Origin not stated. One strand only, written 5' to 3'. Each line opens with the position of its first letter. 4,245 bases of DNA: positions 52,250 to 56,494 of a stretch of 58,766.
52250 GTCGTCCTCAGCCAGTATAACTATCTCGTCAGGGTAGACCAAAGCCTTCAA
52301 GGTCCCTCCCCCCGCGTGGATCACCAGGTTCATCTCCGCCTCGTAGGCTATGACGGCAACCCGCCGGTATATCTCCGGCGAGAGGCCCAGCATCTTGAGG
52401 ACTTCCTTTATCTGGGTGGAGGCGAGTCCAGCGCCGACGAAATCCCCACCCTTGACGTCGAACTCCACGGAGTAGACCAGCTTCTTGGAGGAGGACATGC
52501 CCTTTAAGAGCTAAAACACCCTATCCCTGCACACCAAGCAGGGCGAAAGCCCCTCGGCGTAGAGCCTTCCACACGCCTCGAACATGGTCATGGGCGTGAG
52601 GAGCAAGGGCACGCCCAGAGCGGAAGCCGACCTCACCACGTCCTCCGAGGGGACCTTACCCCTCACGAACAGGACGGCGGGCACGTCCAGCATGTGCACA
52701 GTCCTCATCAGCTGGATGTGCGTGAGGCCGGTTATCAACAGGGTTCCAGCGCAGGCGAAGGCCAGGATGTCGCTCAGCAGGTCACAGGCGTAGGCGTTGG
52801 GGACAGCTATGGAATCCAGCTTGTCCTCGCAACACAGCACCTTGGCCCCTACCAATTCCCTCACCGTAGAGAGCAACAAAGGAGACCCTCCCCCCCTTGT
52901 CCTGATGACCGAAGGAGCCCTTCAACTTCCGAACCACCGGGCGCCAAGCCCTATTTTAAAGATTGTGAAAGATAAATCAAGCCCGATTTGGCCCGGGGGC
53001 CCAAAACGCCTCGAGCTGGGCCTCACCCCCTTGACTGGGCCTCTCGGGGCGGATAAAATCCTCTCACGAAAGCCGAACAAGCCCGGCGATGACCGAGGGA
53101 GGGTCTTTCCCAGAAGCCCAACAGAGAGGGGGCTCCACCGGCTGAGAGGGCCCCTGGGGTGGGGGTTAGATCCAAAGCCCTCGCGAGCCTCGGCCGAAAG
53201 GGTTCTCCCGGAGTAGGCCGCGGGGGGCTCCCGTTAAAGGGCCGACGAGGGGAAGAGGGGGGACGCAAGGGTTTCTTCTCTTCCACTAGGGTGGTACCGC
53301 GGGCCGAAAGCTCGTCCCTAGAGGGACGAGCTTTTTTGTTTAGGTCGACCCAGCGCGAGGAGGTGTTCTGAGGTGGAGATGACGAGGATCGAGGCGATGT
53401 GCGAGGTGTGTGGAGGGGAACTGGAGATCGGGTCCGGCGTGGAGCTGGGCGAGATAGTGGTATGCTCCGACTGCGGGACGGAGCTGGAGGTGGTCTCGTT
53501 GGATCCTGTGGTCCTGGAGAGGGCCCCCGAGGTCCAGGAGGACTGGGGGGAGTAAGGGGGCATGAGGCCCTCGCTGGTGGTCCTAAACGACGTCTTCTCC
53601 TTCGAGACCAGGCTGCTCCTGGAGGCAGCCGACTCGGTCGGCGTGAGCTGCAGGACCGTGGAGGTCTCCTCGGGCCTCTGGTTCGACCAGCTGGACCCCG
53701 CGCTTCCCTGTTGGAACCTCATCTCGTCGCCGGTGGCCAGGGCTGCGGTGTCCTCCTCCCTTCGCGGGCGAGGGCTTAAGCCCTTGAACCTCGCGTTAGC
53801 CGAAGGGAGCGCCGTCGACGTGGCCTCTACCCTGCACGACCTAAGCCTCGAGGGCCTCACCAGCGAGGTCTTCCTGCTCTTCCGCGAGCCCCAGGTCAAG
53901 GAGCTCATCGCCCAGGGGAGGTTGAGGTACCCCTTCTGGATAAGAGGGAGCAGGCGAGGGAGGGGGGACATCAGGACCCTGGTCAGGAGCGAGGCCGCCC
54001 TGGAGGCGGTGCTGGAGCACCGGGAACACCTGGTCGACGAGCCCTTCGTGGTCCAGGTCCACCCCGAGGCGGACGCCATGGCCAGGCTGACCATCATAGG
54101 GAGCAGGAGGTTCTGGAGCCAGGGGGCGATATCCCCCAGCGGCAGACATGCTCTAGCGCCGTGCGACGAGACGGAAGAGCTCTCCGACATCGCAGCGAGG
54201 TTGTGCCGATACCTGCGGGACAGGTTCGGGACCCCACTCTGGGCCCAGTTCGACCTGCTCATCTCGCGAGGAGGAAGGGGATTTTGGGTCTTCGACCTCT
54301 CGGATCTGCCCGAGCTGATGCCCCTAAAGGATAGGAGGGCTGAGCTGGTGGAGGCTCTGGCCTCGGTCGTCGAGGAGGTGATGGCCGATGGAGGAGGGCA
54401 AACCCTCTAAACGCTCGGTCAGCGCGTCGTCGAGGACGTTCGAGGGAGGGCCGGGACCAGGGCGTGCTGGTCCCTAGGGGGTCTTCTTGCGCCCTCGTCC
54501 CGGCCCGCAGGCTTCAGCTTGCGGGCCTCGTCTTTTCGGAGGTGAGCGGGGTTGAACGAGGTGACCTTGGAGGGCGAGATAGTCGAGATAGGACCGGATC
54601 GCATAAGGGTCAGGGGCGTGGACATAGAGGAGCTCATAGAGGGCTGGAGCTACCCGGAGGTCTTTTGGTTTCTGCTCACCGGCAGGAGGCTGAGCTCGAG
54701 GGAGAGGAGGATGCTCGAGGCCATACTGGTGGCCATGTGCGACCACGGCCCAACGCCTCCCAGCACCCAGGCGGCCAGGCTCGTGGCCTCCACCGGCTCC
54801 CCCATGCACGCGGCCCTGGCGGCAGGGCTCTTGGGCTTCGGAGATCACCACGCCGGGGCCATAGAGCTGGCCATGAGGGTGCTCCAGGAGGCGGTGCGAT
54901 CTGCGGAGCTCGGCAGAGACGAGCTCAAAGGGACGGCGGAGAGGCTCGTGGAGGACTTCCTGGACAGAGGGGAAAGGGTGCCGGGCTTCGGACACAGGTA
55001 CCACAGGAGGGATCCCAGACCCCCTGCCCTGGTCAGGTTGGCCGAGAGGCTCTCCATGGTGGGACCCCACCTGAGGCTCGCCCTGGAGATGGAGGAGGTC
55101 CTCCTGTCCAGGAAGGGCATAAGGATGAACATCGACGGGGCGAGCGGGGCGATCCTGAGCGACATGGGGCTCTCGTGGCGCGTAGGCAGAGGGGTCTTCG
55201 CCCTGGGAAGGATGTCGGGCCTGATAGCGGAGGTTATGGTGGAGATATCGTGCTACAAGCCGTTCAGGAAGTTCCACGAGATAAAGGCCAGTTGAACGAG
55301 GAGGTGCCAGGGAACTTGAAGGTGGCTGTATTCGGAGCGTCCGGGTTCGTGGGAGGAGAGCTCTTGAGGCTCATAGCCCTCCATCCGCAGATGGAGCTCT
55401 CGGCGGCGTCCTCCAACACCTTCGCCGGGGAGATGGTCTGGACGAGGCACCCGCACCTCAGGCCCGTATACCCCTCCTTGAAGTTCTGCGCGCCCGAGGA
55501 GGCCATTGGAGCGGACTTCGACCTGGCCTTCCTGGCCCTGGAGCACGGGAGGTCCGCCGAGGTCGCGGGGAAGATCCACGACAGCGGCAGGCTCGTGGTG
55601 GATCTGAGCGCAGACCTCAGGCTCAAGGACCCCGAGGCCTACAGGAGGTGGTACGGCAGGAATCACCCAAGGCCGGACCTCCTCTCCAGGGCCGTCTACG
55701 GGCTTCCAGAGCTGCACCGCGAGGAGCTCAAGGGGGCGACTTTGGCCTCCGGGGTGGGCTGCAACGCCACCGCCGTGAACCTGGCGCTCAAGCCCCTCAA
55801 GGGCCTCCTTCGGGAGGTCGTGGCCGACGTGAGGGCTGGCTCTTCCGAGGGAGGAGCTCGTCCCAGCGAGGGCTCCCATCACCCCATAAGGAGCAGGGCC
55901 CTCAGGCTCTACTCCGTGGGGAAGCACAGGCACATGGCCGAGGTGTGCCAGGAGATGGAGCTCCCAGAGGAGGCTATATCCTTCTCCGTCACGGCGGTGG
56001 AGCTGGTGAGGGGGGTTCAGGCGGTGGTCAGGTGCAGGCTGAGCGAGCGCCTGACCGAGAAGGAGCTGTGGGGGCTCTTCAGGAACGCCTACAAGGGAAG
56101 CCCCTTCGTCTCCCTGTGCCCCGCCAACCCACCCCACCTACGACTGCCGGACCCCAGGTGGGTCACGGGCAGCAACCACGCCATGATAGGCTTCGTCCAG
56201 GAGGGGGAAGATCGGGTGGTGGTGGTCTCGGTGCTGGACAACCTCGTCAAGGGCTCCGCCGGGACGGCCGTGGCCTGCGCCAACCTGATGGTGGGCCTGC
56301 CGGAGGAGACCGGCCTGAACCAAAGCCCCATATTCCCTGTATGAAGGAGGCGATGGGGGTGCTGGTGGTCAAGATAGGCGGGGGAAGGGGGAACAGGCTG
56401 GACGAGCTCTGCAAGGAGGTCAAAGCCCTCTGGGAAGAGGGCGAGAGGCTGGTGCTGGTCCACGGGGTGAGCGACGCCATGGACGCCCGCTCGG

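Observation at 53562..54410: LysX homolog with eroded ATP-grasp catalytic residues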

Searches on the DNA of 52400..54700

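Call 59: search_rna_families(source=window, start=52400, end=54700, threshold=evalue, max_evalue=1)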
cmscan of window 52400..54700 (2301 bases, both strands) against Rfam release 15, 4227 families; matches with E-value up to 1: 1.
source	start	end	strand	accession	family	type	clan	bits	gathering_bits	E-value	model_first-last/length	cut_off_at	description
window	53080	53322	+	RF00230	T-box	Cis-reg; leader;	-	65.7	93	1.9e-13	1-219/219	no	T-box leader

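Call 62: search_rna_families(source=window, start=53000, end=53400, threshold=evalue, max_evalue=0.001, show_alignments=1)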
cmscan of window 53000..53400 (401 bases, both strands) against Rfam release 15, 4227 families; matches with E-value up to 0.001: 1.
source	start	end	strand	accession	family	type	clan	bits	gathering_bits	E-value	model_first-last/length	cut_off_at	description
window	53080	53322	+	RF00230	T-box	Cis-reg; leader;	-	65.7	93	3.2e-14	1-219/219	no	T-box leader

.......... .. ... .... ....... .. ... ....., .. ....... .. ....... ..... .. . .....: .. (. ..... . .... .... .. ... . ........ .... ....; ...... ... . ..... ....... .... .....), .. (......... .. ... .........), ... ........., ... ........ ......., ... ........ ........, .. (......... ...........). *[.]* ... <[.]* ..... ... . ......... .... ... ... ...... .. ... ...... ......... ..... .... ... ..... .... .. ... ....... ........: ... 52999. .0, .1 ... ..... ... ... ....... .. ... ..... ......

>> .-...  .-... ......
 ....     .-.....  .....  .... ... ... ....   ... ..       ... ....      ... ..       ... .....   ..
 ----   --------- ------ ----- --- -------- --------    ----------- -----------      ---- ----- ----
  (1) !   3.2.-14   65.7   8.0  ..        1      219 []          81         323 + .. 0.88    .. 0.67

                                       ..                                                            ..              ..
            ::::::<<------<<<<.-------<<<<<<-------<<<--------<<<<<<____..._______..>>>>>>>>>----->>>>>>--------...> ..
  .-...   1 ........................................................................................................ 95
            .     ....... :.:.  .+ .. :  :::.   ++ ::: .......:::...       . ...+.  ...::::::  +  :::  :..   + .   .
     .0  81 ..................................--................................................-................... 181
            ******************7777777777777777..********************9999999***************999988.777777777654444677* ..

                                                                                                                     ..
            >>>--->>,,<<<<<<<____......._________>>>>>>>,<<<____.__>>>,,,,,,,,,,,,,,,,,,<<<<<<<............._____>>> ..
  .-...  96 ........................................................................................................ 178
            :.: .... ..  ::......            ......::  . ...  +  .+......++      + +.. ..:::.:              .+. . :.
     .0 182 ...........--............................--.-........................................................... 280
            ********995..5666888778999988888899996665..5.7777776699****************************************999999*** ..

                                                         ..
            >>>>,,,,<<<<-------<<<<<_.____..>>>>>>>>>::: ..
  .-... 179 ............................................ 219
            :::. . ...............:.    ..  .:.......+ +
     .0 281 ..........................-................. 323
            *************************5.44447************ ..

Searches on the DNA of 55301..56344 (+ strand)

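Call 63: search_rna_families(sources=[L047, L050, L053, L051], threshold=evalue, max_evalue=0.0001, show_alignments=4)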
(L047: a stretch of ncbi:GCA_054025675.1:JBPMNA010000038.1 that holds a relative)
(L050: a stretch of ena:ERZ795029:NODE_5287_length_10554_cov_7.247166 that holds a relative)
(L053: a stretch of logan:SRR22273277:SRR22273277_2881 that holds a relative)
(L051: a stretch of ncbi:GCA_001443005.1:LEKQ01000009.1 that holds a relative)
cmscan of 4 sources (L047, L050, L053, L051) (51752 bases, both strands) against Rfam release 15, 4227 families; matches with E-value up to 0.0001: 3.
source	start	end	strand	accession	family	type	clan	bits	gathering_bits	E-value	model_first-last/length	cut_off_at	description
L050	73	308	+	RF00230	T-box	Cis-reg; leader;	-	59.7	93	1.5e-10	1-219/219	no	T-box leader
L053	3418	3658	+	RF00230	T-box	Cis-reg; leader;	-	54.8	93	2.6e-09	1-219/219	no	T-box leader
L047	8618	8904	+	RF00230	T-box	Cis-reg; leader;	-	50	93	4.5e-08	1-219/219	no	T-box leader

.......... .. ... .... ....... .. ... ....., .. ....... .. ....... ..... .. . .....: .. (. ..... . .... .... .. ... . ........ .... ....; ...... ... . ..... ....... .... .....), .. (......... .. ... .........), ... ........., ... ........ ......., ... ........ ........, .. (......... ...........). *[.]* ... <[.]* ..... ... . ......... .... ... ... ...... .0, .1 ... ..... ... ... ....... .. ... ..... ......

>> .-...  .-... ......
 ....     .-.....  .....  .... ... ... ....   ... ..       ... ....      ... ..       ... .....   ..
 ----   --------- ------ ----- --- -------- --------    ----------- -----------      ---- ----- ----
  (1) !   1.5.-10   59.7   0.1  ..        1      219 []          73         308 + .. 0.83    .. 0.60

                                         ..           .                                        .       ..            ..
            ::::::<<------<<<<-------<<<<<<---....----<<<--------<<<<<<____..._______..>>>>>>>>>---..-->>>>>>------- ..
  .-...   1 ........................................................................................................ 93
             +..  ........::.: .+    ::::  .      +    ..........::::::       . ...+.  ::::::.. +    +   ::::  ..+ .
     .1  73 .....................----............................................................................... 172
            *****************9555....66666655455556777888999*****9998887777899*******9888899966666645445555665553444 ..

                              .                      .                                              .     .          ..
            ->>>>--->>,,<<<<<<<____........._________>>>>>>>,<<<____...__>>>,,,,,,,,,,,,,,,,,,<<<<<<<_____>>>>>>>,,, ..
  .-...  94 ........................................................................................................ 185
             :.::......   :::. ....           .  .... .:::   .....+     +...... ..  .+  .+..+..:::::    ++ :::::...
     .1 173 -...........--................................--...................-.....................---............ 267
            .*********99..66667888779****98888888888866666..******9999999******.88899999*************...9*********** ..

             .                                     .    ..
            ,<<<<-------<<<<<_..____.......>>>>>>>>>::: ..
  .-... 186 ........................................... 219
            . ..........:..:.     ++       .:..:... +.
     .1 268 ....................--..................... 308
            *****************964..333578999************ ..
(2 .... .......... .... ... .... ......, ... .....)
